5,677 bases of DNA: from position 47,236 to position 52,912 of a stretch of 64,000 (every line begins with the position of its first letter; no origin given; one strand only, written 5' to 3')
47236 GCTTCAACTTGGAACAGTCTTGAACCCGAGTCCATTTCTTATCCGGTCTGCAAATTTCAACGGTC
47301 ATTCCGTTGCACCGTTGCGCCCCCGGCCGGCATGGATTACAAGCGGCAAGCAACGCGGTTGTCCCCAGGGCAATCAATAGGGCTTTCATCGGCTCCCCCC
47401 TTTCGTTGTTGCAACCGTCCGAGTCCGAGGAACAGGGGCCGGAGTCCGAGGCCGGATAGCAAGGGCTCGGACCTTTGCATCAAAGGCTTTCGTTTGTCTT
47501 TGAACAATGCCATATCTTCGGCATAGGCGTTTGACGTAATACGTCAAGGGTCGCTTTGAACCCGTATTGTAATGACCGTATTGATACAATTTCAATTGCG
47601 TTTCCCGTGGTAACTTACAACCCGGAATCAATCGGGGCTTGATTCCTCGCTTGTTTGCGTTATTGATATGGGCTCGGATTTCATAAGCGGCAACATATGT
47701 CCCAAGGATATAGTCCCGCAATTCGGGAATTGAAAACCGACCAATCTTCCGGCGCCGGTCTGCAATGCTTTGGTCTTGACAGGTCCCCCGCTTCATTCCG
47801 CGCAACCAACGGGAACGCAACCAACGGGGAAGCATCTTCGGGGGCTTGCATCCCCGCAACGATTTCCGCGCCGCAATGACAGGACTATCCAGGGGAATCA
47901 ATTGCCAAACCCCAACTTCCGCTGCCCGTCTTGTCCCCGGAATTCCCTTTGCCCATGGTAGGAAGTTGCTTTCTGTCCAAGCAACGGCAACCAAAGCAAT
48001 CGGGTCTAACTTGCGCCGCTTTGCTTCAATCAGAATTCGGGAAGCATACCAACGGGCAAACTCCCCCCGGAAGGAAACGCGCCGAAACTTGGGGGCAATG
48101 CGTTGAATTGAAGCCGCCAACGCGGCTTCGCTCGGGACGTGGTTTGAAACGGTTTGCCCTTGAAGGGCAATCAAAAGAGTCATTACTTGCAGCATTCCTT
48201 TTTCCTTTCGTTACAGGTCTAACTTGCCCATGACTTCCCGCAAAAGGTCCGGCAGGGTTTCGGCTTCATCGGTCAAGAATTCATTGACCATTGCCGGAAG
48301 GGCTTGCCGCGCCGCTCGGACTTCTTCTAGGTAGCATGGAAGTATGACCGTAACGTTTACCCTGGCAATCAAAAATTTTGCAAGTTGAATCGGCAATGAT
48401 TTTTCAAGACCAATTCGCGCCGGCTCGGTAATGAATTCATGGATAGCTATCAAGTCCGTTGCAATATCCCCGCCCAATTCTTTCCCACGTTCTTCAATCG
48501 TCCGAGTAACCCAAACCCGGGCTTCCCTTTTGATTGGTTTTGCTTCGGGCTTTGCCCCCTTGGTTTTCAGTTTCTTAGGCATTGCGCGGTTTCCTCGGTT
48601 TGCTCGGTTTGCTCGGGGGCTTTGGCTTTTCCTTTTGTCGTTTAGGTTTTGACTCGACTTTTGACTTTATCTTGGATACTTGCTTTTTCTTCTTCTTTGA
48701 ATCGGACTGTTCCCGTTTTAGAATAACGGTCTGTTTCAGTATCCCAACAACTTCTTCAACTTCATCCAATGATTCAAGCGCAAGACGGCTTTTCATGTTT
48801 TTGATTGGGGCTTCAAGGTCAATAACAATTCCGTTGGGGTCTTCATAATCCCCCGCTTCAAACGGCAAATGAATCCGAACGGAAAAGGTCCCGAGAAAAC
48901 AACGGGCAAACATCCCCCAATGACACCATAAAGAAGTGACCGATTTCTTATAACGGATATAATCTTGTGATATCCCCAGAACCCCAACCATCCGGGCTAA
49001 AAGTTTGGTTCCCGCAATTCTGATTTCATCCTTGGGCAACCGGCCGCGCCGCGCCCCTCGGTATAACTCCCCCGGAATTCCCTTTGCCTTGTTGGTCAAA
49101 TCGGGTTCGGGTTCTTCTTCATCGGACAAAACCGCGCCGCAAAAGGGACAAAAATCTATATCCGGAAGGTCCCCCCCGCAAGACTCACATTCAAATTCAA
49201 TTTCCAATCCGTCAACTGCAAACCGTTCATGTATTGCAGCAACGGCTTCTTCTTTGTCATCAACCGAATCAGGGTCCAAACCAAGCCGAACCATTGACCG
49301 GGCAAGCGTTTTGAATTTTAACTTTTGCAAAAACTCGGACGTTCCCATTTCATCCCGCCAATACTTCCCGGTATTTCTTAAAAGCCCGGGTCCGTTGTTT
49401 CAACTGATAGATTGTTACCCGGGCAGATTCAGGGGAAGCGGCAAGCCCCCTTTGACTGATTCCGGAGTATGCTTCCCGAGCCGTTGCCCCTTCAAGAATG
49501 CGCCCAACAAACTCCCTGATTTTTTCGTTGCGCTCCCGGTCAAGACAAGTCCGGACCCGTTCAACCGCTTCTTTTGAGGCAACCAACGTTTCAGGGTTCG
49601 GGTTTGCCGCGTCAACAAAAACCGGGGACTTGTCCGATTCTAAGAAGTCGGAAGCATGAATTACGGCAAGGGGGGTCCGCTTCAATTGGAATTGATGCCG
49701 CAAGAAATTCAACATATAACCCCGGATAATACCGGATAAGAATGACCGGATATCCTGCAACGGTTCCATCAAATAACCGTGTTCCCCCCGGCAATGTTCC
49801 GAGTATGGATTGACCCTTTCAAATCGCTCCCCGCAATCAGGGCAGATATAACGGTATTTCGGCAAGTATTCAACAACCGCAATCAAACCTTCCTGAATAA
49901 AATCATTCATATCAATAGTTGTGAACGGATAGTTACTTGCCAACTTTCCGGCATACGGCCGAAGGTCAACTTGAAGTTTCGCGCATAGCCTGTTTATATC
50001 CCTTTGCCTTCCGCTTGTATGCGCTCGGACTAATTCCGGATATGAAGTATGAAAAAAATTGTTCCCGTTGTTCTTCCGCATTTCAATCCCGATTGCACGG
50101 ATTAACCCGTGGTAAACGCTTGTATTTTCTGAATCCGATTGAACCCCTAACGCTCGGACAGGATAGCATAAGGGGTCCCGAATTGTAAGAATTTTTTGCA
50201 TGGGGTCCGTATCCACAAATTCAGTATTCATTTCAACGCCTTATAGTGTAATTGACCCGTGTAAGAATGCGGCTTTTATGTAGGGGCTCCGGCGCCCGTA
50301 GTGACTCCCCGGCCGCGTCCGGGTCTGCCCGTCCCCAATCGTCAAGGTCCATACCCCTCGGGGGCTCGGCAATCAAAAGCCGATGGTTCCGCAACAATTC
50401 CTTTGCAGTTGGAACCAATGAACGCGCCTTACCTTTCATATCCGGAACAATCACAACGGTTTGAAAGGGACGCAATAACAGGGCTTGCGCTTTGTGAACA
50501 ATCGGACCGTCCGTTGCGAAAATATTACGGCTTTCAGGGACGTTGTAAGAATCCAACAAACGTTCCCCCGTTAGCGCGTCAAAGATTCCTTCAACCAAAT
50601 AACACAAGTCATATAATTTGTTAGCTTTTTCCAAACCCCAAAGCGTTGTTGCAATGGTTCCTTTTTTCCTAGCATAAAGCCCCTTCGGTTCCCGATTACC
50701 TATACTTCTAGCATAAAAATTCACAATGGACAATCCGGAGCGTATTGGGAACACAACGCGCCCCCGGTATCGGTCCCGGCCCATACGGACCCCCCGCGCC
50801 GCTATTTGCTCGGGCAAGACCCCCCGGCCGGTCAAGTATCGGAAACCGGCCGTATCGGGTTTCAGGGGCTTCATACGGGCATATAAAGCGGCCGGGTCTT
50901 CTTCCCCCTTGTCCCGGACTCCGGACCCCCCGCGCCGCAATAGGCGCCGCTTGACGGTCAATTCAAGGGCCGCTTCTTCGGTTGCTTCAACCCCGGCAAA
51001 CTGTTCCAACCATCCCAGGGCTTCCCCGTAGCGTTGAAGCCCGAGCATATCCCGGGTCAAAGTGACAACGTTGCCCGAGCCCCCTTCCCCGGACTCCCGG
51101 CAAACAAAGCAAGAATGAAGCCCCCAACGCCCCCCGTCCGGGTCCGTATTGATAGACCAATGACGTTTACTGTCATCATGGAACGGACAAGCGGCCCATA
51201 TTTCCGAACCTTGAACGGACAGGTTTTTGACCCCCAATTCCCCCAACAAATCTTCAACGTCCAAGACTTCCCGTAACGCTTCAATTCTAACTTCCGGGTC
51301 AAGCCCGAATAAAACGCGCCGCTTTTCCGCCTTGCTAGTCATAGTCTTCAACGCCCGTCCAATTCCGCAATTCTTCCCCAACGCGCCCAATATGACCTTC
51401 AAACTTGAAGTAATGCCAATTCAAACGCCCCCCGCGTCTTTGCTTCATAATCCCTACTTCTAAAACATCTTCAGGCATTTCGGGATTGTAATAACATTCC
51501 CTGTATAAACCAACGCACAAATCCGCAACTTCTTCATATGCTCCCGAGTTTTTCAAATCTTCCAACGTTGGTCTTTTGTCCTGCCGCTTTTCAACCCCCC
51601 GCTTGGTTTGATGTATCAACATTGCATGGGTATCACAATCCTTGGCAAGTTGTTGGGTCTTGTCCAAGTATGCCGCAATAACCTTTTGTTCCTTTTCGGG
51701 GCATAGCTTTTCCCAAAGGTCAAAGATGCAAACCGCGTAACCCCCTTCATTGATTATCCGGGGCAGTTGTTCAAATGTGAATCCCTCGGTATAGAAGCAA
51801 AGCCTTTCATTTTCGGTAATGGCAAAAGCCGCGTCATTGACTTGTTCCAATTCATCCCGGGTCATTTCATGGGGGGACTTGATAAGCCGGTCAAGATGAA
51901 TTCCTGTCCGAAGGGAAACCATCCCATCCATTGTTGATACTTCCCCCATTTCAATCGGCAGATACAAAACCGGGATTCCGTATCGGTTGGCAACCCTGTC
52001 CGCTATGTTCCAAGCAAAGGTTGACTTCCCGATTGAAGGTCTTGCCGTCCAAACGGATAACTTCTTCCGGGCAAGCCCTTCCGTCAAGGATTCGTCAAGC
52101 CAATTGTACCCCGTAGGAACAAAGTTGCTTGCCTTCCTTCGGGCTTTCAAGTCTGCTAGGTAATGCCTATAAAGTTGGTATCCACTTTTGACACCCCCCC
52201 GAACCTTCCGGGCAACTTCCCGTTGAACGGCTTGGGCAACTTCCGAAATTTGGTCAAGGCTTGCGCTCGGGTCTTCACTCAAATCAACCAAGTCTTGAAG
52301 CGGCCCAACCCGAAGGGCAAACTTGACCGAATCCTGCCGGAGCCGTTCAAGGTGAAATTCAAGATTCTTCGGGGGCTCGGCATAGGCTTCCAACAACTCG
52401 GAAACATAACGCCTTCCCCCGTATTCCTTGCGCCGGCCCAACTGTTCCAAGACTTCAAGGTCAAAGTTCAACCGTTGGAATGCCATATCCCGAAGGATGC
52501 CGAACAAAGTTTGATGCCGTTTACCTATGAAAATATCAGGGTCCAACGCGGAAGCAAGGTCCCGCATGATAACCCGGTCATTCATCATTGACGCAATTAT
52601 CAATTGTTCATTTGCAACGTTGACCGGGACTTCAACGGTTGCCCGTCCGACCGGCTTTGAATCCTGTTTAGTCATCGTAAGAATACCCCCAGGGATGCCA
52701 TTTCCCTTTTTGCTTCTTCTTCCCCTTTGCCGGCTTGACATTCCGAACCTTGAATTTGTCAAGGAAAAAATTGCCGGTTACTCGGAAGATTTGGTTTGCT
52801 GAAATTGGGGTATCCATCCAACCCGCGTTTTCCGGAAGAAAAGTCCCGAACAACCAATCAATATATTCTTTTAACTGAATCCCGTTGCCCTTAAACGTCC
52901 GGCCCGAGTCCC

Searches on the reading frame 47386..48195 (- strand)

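Call 43: search_protein_families(library=pfam, proteins=[window:47386-48195:-], max_evalue=0.001)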
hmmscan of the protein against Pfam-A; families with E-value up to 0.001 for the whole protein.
window:47386-48195:- (269 aa): 1 family
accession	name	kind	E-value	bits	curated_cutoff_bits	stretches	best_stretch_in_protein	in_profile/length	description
PF01464.25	SLT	-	4.2e-05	23.5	21.3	1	56-106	5-50/117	Transglycosylase SLT domain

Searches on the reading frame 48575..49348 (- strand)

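Call 43: search_protein_families(library=pfam, proteins=[window:48575-49348:-], max_evalue=0.001)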
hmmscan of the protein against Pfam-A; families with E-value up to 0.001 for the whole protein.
window:48575-49348:- (257 aa): 1 family
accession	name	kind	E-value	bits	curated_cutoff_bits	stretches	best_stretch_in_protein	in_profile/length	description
PF24460.1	DUF7575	-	0.00072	19.3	28.5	1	53-72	5-25/28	Domain of unknown function (DUF7575)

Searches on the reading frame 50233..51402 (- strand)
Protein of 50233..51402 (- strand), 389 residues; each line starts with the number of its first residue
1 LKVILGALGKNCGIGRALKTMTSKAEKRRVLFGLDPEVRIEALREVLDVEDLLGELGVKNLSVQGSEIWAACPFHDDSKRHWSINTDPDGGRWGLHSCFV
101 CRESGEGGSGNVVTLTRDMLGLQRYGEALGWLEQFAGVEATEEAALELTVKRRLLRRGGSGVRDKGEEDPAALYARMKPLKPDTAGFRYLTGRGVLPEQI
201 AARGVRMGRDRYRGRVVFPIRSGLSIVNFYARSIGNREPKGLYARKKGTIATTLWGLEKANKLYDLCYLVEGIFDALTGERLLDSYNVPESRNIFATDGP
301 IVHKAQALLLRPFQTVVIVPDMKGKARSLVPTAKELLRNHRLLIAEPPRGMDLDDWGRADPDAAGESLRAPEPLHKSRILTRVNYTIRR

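Call 43: search_protein_families(library=pfam, proteins=[window:50233-51402:-], max_evalue=0.001)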
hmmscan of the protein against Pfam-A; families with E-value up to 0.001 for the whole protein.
window:50233-51402:- (389 aa): 1 family
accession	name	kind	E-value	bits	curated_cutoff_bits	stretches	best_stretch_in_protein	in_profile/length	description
PF01807.25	Zn_ribbon_DnaG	-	1.3e-06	28.6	24.9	1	39-139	5-92/98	CHC2 zinc finger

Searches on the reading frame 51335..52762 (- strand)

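Call 42: search_protein_families(library=pfam, proteins=[window:51335-52762:-], max_evalue=0.001)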
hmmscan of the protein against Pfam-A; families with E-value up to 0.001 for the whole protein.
window:51335-52762:- (475 aa): 4 families
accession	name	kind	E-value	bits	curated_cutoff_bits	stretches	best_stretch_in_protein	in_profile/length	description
PF03796.21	DnaB_C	-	2.3e-35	122.7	27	1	215-446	2-239/255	DnaB-like helicase C terminal domain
PF00772.26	DnaB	-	8.1e-11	42.3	23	1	46-142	3-102/103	DnaB-like helicase N terminal domain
PF06745.19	ATPase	-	1.3e-05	25.1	26.6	1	215-396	1-172/231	KaiC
PF13481.12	AAA_25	-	3.1e-05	24.1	27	1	226-387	25-191/195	AAA domain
